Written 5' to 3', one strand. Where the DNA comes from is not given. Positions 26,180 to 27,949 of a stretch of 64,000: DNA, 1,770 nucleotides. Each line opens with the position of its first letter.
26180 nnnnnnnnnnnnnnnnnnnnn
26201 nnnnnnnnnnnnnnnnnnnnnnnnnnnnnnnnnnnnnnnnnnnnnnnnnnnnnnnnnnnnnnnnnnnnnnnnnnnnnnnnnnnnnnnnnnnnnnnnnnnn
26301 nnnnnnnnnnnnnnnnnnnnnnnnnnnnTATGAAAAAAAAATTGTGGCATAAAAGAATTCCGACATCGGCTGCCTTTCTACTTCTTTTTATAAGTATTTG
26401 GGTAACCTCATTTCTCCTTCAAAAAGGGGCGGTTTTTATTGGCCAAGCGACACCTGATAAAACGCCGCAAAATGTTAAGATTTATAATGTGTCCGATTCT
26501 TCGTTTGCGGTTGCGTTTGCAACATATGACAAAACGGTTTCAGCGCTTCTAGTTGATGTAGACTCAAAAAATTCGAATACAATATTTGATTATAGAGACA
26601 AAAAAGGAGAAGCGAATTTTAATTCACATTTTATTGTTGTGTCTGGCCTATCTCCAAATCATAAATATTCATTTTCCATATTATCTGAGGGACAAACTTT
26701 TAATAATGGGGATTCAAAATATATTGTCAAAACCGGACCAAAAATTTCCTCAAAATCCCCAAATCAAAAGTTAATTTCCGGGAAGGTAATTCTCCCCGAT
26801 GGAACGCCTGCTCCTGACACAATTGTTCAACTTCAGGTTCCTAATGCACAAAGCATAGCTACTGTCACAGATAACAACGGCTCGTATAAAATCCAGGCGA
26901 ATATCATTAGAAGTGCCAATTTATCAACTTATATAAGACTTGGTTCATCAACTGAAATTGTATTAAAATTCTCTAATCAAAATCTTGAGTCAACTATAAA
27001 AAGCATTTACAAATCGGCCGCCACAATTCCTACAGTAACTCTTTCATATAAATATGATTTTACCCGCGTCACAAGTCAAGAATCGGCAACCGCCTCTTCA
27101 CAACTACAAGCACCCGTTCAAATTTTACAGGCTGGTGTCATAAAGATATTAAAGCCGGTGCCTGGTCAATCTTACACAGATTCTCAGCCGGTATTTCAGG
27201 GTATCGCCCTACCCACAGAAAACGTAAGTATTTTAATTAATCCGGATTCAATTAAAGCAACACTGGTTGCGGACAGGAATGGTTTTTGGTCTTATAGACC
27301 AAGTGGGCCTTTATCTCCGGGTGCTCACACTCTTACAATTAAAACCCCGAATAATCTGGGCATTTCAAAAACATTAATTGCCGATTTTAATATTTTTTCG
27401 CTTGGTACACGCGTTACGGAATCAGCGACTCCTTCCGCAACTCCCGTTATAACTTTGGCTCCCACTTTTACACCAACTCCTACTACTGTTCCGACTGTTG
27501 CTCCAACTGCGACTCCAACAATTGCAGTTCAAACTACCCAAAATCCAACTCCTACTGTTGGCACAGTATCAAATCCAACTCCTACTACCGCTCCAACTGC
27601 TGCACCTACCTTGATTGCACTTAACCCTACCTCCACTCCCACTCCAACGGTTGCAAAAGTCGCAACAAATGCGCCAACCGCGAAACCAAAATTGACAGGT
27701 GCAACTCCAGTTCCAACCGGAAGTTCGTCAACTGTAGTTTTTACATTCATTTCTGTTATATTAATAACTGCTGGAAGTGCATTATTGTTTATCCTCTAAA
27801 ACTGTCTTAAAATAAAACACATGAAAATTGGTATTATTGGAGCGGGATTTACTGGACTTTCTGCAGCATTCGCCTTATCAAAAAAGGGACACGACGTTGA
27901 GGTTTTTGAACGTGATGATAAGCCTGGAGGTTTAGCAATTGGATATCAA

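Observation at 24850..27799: Orphan PilN/PilO-like pair followed by a small membrane protein and a large Thr/Pro-rich surface protein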

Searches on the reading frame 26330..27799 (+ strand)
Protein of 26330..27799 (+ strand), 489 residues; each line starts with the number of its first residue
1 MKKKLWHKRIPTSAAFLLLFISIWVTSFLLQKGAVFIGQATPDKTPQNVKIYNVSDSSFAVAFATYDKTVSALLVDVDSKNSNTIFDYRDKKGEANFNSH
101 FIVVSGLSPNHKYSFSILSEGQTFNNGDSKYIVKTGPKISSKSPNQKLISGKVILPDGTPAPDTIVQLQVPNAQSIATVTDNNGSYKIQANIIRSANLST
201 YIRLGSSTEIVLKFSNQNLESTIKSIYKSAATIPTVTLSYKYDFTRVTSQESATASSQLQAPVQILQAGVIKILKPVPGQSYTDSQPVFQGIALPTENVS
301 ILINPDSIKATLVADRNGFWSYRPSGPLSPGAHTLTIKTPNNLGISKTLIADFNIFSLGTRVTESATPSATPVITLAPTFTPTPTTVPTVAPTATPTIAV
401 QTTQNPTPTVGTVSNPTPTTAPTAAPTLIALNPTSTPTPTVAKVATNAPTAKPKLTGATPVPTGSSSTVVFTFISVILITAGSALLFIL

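Call 3: search_protein_families(library=pfam, proteins=[window:26330-27799:+], max_evalue=1)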
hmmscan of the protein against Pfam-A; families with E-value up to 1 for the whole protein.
window:26330-27799:+ (489 aa): 9 families
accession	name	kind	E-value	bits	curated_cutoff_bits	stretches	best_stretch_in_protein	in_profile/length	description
PF19077.6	Big_13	-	8.9e-05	23.4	27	1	284-348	26-92/102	Bacterial Ig-like domain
PF00041.27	fn3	-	0.00019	22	25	1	45-123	2-72/84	Fibronectin type III domain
PF16656.11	Pur_ac_phosph_N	-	0.00075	20.5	30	1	46-122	1-83/93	Purple acid Phosphatase, N-terminal domain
PF17789.7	MG4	-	0.012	16.3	24.7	1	153-196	22-66/95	Macroglobulin domain MG4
PF13715.12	CarbopepD_reg_2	-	0.095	13.2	32.2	1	149-192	1-42/88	CarboxypepD_reg-like domain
PF20598.4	DUF6795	-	0.12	13.1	27.4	1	151-219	3-73/103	Domain of unknown function (DUF6795)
PF24942.1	Fn3_Dep-1_1st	-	0.12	12.9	26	1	71-119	29-77/96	Dep-1 first Fn3-like domain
PF18706.7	ISPD_C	-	0.28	11.3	32.6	1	202-277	14-87/148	D-ribitol-5-phosphate cytidylyltransferase C-terminal domain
PF14041.11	Lipoprotein_21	-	0.44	11.2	25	1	30-68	30-67/87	LppP/LprE lipoprotein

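Call 4: search_protein_families(library=ncbifam, proteins=[window:26330-27799:+], max_evalue=1)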
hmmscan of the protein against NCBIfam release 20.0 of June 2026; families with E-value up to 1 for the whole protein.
window:26330-27799:+ (489 aa): 2 families
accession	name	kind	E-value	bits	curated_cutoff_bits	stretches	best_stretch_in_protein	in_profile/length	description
NF058648.1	ECF_sub_HI1622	equivalog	0.17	11.9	100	1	146-191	24-71/180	NikL family nickel/cobalt ECF transporter subunit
NF033761.1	gliding_GltJ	equivalog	0.48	9.4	450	1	364-454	397-490/671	adventurous gliding motility protein GltJ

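Call 24: find_homologous_proteins(query=window:26330-27799:+, max_evalue=0.001)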
Query window:26330-27799:+ (489 aa): 149 proteins with E <= 0.001 among 8000 candidates; the best 120 are listed.
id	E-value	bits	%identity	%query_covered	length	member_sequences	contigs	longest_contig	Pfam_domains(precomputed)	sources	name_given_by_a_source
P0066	0.0e+0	1033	100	100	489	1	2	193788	-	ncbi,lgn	-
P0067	1.1e-124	435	47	100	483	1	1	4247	PF19077.7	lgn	-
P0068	3.3e-117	410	45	79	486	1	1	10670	PF19077.7,PF16656.12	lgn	-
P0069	7.2e-117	409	44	100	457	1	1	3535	PF00041.28,PF19077.7,PF16656.12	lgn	-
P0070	8.2e-115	402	44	100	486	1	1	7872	PF19077.7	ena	-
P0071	1.0e-111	392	45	80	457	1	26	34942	PF19077.7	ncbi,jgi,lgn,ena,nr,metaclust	ncbi:MAG: hypothetical protein A3E68_01835 [Candidatus Levybacteria bacterium RIFCSPHIGHO2_12_FULL_3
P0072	5.0e-111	390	44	100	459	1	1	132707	PF00041.28,PF19077.7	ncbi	-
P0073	6.5e-111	390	45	80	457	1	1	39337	PF19077.7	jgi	-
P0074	9.1e-111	389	44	100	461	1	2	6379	PF00041.28,PF19077.7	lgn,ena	-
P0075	1.0e-110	389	42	100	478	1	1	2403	PF00041.28,PF19077.7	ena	-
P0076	2.0e-110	388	42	98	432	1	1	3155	PF00041.28,PF19077.7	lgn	-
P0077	1.8e-109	385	44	80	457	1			PF19077.7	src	-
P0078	2.2e-109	384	45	100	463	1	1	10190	PF00041.28,PF19077.7,PF16656.12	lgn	-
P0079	2.6e-109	384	45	80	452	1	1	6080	PF19077.7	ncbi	ncbi:MAG: hypothetical protein UT56_C0022G0009, partial [Candidatus Levybacteria bacterium GW2011_GW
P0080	3.6e-109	384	46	100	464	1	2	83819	PF19077.7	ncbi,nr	ncbi:MAG TPA: Ig-like domain-containing protein [Patescibacteria group bacterium]|nr:Ig-like domain-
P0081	7.1e-109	383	45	80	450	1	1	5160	PF19077.7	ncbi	ncbi:MAG: hypothetical protein A2689_02825, partial [Candidatus Levybacteria bacterium RIFCSPHIGHO2_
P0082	1.6e-108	382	46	87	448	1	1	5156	PF19077.7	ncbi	ncbi:MAG: hypothetical protein A3B43_00260, partial [Candidatus Levybacteria bacterium RIFCSPLOWO2_0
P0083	1.7e-108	382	46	87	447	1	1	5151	PF19077.7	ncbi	ncbi:MAG: hypothetical protein A3C27_00080, partial [Candidatus Levybacteria bacterium RIFCSPHIGHO2_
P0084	3.6e-108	380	44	98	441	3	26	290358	PF00041.28,PF19077.7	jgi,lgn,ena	-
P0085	1.4e-107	379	43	98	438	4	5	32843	PF19077.7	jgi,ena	-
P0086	1.2e-106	375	41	100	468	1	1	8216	PF00041.28,PF19077.7,PF16656.12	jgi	-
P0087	2.4e-106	374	46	81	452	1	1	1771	PF13620.13,PF00041.28,PF19077.7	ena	-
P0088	1.3e-105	372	45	100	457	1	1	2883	PF13620.13,PF00041.28,PF19077.7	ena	-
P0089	1.4e-105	372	43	100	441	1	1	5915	PF00041.28,PF19077.7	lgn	-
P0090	8.6e-105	369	42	75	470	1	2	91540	PF00041.28,PF19077.7,PF16656.12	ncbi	-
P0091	1.1e-101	359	46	74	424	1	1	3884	PF00041.28,PF19077.7,PF16656.12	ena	-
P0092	4.5e-99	350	42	100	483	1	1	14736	PF00041.28,PF19077.7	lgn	-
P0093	2.2e-97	345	41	100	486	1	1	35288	PF13620.13,PF00041.28,PF19077.7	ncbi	-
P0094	4.3e-94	334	40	98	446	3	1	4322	PF19077.7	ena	-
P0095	1.0e-93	333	43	93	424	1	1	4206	PF13620.13,PF19077.7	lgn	-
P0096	3.9e-91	324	40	94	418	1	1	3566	PF19077.7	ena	-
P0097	9.1e-91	323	43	75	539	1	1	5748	PF19077.7,PF16656.12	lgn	-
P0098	3.1e-89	318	40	100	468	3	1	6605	PF19077.7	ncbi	-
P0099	1.2e-86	310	39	100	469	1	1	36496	PF13620.13,PF19077.7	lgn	-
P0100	3.1e-84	302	37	100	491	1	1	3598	PF19077.7,PF16656.12,PF17936.8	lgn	-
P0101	1.2e-83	300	41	88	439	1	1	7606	PF19077.7,PF16656.12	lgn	-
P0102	1.9e-78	283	36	76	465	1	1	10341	PF19077.7,PF16656.12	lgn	-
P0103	2.7e-78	282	39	80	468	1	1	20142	PF19077.7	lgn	-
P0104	9.0e-78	280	40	100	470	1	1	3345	PF00041.28,PF19077.7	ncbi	ncbi:MAG: Ig-like domain-containing protein [Candidatus Levyibacteriota bacterium]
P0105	1.9e-77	279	37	100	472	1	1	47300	PF19077.7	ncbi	ncbi:MAG: Ig-like domain-containing protein [Candidatus Levyibacteriota bacterium]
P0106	4.5e-77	278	32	100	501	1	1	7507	PF19077.7,PF16656.12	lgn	-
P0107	1.3e-76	276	38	75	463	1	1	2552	PF19077.7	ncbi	-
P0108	2.6e-76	275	37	77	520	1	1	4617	PF19077.7,PF16656.12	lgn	-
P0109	9.5e-75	270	40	87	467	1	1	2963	PF19077.7,PF16656.12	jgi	-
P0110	1.8e-74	269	37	76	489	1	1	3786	PF19077.7,PF16656.12,PF17936.8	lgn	-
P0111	2.7e-74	269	37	77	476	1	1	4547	PF00041.28,PF19077.7,PF16656.12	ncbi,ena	-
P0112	2.9e-74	269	36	100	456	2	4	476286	PF00041.28,PF19077.7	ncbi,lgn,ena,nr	ncbi:MAG TPA: Ig-like domain-containing protein [Candidatus Levybacteria bacterium]|nr:Ig-like domai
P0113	2.1e-73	266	36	100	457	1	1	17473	PF00041.28,PF19077.7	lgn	-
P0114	2.7e-73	266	39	76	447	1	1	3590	PF13620.13,PF19077.7,PF16656.12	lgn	-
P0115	6.7e-73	264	38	100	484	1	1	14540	PF00041.28,PF19077.7,PF16656.12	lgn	-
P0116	3.5e-72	262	37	100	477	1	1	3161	PF13620.13,PF00041.28,PF19077.7,PF16656.12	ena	-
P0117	6.2e-72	261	35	76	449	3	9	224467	PF19077.7,PF16656.12,PF17936.8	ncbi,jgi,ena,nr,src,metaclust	ncbi:MAG: hypothetical protein A2958_00955 [Candidatus Levybacteria bacterium RIFCSPLOWO2_01_FULL_38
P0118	6.8e-72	261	36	100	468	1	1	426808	PF13620.13,PF19077.7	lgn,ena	-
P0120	1.7e-71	260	36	100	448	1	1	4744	PF00041.28,PF19077.7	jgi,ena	-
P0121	5.4e-71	258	37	87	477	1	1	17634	PF19077.7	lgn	-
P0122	9.8e-71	257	36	98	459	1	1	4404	PF19077.7,PF16656.12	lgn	-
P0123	2.1e-70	256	35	100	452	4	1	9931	PF19077.7,PF16656.12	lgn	-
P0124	2.3e-70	256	39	87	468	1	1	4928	PF19077.7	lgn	-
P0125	1.3e-69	253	37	81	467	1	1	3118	PF00041.28,PF19077.7,PF16656.12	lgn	-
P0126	1.6e-69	253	34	100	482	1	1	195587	PF11797.15,PF19077.7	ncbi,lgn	-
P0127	5.7e-69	251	36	83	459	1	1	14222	PF00041.28,PF19077.7,PF16656.12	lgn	-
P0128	7.5e-69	251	35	91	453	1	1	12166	PF00041.28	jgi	jgi:hypothetical protein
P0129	7.9e-69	251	36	100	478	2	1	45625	PF00041.28,PF19077.7,PF16656.12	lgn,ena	-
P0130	1.1e-68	250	38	97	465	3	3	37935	PF19077.7,PF16656.12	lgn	-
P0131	1.1e-68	250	36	75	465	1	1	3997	PF00041.28,PF19077.7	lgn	-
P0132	1.1e-68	250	34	75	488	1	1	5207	PF19077.7,PF16656.12,PF17936.8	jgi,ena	-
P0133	1.3e-68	250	38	78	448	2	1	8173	PF00041.28,PF19077.7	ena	-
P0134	2.0e-68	250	34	79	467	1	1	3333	PF00041.28,PF19077.7,PF16656.12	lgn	-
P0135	2.6e-68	249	37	76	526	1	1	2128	PF19077.7,PF16656.12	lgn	-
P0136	5.3e-68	248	39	83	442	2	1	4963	PF19077.7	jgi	-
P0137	1.8e-67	246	34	76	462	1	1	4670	PF19077.7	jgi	jgi:hypothetical protein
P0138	2.1e-67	246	36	86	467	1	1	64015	PF00041.28,PF19077.7,PF16656.12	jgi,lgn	-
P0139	2.5e-67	246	33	100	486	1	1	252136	PF19077.7,PF16656.12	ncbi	-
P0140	9.1e-67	244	35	88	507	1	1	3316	PF19077.7,PF16656.12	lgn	-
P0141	1.9e-66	243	36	76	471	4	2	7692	PF19077.7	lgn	-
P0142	1.8e-65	240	33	82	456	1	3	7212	PF19077.7,PF16656.12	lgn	-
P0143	1.9e-65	240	33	100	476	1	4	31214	PF19077.7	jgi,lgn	jgi:hypothetical protein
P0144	4.5e-65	238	32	85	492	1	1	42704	PF19077.7,PF16656.12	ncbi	-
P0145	7.3e-65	238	35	98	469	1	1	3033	PF19077.7,PF16656.12,PF17936.8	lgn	-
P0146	8.3e-65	238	37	79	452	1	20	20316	PF00041.28,PF19077.7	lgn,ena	-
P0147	1.7e-64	237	35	81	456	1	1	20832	PF19077.7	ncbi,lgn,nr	ncbi:MAG: Ig-like domain-containing protein [bacterium]|nr:Ig-like domain-containing protein [bacter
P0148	2.9e-64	236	33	82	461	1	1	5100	PF19077.7,PF16656.12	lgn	-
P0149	3.5e-64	236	35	80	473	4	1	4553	PF00041.28,PF19077.7,PF16656.12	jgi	jgi:hypothetical protein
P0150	4.0e-64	235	39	82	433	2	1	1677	PF19077.7,PF16656.12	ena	-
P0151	8.3e-64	234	36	76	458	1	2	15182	PF19077.7,PF16656.12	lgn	-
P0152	1.0e-63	234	34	100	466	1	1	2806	PF00041.28,PF19077.7,PF16656.12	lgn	-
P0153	1.8e-63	233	35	79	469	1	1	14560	PF00041.28,PF19077.7,PF16656.12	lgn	-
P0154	9.2e-63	231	35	100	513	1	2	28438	PF19077.7,PF16656.12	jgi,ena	jgi:hypothetical protein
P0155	1.0e-62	231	37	76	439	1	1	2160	PF13620.13,PF19077.7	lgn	-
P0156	1.3e-61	227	33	79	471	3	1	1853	PF19077.7,PF16656.12,PF17936.8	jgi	jgi:hypothetical protein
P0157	4.8e-61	225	37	77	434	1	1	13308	PF19077.7,PF16656.12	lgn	-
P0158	8.5e-61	224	35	76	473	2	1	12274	PF00041.28,PF19077.7,PF16656.12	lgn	-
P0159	1.7e-60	223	32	76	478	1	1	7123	PF19077.7,PF16656.12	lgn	-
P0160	2.6e-60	223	36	79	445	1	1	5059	PF19077.7,PF16656.12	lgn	-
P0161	2.7e-60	223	34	91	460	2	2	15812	PF19077.7,PF16656.12,PF17936.8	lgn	-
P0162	1.5e-59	220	33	74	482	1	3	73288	PF19077.7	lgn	-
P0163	3.2e-59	219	34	80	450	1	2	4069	PF00041.28,PF19077.7,PF16656.12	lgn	-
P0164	9.7e-59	218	37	73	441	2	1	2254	PF19077.7,PF16656.12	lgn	-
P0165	1.1e-58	217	33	89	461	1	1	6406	PF19077.7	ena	-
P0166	5.7e-57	212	31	73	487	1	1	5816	PF00041.28,PF19077.7,PF16656.12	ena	-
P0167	1.3e-56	211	34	76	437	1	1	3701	PF13620.13,PF19077.7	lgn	-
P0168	2.6e-56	210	32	100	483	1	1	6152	PF00041.28,PF19077.7,PF16656.12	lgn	-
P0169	8.9e-56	208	32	84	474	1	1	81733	PF19077.7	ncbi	-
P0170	2.5e-55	206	35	82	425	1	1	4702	PF19077.7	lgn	-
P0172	1.5e-44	171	31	81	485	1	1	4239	PF19077.7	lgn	-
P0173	8.9e-44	168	29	77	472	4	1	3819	PF00041.28,PF19077.7,PF16656.12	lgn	-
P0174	1.3e-43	168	30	76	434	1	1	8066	PF19077.7,PF16656.12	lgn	-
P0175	4.2e-42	163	34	76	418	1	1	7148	PF00041.28,PF19077.7,PF16656.12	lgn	-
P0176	5.0e-42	162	30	74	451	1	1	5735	PF00041.28,PF19077.7,PF16656.12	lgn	-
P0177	1.8e-40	157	33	79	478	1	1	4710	PF00041.28,PF19077.7,PF16656.12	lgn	-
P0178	4.8e-40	156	28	75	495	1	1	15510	PF19077.7,PF16656.12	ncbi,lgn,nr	ncbi:MAG: fibronectin type III domain-containing protein [bacterium]|nr:fibronectin type III domain-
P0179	4.6e-39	153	29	81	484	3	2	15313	PF19077.7,PF16656.12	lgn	-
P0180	8.8e-39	152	31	82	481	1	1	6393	PF13620.13,PF00041.28,PF19077.7,PF16656.12,PF17936.8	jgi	jgi:hypothetical protein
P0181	2.1e-37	147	31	79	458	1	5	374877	PF19077.7,PF16656.12,PF17936.8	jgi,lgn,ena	jgi:hypothetical protein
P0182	5.4e-34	136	30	90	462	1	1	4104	PF13620.13,PF00041.28,PF19077.7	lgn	-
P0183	2.8e-32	130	28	81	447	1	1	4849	PF19077.7,PF16656.12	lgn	-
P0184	3.4e-31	127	27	79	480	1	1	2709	PF19077.7,PF16656.12,PF17936.8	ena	-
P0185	7.2e-31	126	27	86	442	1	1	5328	PF19077.7,PF16656.12,PF17936.8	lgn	-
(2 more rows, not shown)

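Call 25: find_encoding_contigs(protein=P0181, flank=10000, max_places=1)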
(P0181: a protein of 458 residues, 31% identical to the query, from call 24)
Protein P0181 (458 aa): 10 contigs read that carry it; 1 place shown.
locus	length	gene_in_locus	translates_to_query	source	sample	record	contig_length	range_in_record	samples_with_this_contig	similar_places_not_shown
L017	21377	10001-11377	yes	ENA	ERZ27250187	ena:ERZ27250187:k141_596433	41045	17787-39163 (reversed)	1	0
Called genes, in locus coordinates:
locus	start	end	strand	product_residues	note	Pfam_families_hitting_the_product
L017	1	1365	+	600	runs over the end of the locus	PF01807:Zn_ribbon_DnaG, PF08275:DNAG_N, PF01751:Toprim (weak), PF13155:Toprim_2, PF13662:Toprim_4, PF10410:DnaB_bind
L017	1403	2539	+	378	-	PF03979:Sigma70_r1_1, PF00140:Sigma70_r1_2, PF04542:Sigma70_r2, PF04539:Sigma70_r3, PF04545:Sigma70_r4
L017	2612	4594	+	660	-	PF01229:Glyco_hydro_39, PF11790:Glyco_hydro_cc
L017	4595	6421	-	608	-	PF00009:GTP_EFTU, PF00679:EFG_C, PF06421:LepA_C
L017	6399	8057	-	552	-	PF13440:Polysacc_synt_3, PF03023:MurJ, PF01554:MatE (weak)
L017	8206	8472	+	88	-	PF01649:Ribosomal_S20p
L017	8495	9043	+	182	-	PF05137:PilN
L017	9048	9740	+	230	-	PF04350:PilO (faint)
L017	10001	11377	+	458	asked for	PF16656:Pur_ac_phosph_N, PF17936:Big_6 (faint), PF19077:Big_13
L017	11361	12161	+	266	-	PF00041:fn3 (weak)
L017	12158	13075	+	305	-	-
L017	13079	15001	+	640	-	PF04932:Wzy_C, PF07719:TPR_2 (faint), PF13181:TPR_8 (faint), PF13424:TPR_12 (faint)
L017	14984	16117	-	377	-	PF03816:LytR_cpsA_psr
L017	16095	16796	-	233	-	PF00121:TIM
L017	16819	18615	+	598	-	PF00580:UvrD-helicase, PF13245:AAA_19, PF13604:AAA_30 (faint), PF01443:Viral_helicase1 (faint), PF13361:UvrD_C, PF13538:UvrD_C_2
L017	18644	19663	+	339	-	PF02388:FemAB, PF13480:Acetyltransf_6, PF02388:FemAB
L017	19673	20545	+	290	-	PF02388:FemAB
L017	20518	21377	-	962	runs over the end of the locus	PF00580:UvrD-helicase, PF01443:Viral_helicase1 (faint), PF13245:AAA_19, PF13604:AAA_30 (faint), PF13361:UvrD_C, PF13538:UvrD_C_2 (faint), PF12705:PDDEXK_1, PF01930:Cas_Cas4 (weak)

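Call 26: find_encoding_contigs(protein=P0178, flank=10000, max_places=1)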
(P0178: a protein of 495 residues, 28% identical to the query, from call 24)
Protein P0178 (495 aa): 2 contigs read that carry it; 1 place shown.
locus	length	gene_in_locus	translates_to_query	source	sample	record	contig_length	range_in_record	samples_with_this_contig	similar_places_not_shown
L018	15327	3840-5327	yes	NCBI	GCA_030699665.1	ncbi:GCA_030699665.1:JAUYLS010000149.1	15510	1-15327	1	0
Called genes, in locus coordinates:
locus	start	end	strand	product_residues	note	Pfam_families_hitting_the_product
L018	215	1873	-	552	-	PF01554:MatE (faint), PF03023:MurJ, PF13440:Polysacc_synt_3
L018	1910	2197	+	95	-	PF01649:Ribosomal_S20p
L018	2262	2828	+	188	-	PF05137:PilN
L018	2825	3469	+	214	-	PF04350:PilO, PF10741:T2SSM_b (faint)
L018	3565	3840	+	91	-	-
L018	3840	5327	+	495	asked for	PF16656:Pur_ac_phosph_N, PF19077:Big_13 (weak)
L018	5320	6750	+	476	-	-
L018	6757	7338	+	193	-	-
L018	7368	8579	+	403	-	PF01266:DAO, PF01593:Amino_oxidase, PF12831:FAD_oxidored (weak), PF13450:NAD_binding_8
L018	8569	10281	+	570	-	PF13231:PMT_2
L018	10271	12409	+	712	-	PF10060:DUF2298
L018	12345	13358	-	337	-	PF03816:LytR_cpsA_psr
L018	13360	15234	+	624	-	PF00580:UvrD-helicase, PF13245:AAA_19, PF13604:AAA_30 (faint), PF13361:UvrD_C, PF13538:UvrD_C_2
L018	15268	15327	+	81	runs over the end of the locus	PF02388:FemAB (weak)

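Call 27: find_encoding_contigs(protein=P0179, flank=10000, max_places=1)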
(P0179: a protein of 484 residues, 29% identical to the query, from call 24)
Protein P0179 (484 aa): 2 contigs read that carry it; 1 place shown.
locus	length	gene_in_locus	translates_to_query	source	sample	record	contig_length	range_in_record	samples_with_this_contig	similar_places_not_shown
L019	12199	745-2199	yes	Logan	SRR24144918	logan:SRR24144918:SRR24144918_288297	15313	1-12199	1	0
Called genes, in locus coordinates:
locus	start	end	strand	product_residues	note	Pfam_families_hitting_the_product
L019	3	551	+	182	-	?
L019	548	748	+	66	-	-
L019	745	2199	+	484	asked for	PF16656:Pur_ac_phosph_N, PF19077:Big_13 (faint)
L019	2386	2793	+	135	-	-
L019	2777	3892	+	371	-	PF13439:Glyco_transf_4 (faint), PF13579:Glyco_trans_4_4 (faint), PF20706:GT4-conflict, PF00534:Glycos_transf_1, PF13692:Glyco_trans_1_4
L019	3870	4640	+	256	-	PF13489:Methyltransf_23, PF08241:Methyltransf_11, PF08242:Methyltransf_12, PF13649:Methyltransf_25, PF13847:Methyltransf_31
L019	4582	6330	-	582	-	PF02366:PMT (weak)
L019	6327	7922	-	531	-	-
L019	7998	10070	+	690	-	PF10060:DUF2298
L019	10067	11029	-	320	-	PF03816:LytR_cpsA_psr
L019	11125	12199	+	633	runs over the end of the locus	PF00580:UvrD-helicase, PF13245:AAA_19, PF13604:AAA_30 (faint), PF13361:UvrD_C, PF13538:UvrD_C_2 (weak)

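Call 38: find_related_loci(query=A4, collection=metagenome_contigs, flank=10000)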
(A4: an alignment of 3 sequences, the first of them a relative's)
Query A4 (188 aa) in metagenome_contigs; peptide patterns used: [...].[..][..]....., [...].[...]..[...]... (x = any residue, [..] = any of these).
179 stretches matched a pattern; 19 encode a relative of the query (tblastn E <= 1e-3); 19 distinct loci.
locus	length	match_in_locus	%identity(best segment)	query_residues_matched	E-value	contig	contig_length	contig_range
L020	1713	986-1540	83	4-188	1e-98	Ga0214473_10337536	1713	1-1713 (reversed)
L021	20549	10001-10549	63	4-186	9e-69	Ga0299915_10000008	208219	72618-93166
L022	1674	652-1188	46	3-181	6e-54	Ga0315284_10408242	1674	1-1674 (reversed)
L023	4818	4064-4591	47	6-181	1e-51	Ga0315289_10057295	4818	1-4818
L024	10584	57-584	47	6-181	9e-52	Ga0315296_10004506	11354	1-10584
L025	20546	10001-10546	48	6-185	6e-51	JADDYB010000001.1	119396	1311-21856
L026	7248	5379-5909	46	5-181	8e-51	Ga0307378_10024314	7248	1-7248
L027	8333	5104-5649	45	6-185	1e-50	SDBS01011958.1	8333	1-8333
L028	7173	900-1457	46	2-185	6e-50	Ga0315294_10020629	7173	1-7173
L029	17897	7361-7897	44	3-181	7e-49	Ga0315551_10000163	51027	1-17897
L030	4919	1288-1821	41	11-188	6e-38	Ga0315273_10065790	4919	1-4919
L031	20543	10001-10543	39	6-182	2e-37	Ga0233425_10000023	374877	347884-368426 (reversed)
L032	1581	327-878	36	5-187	8e-38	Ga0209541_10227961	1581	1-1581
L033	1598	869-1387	37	10-182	5e-37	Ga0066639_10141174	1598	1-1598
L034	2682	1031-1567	35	5-183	3e-34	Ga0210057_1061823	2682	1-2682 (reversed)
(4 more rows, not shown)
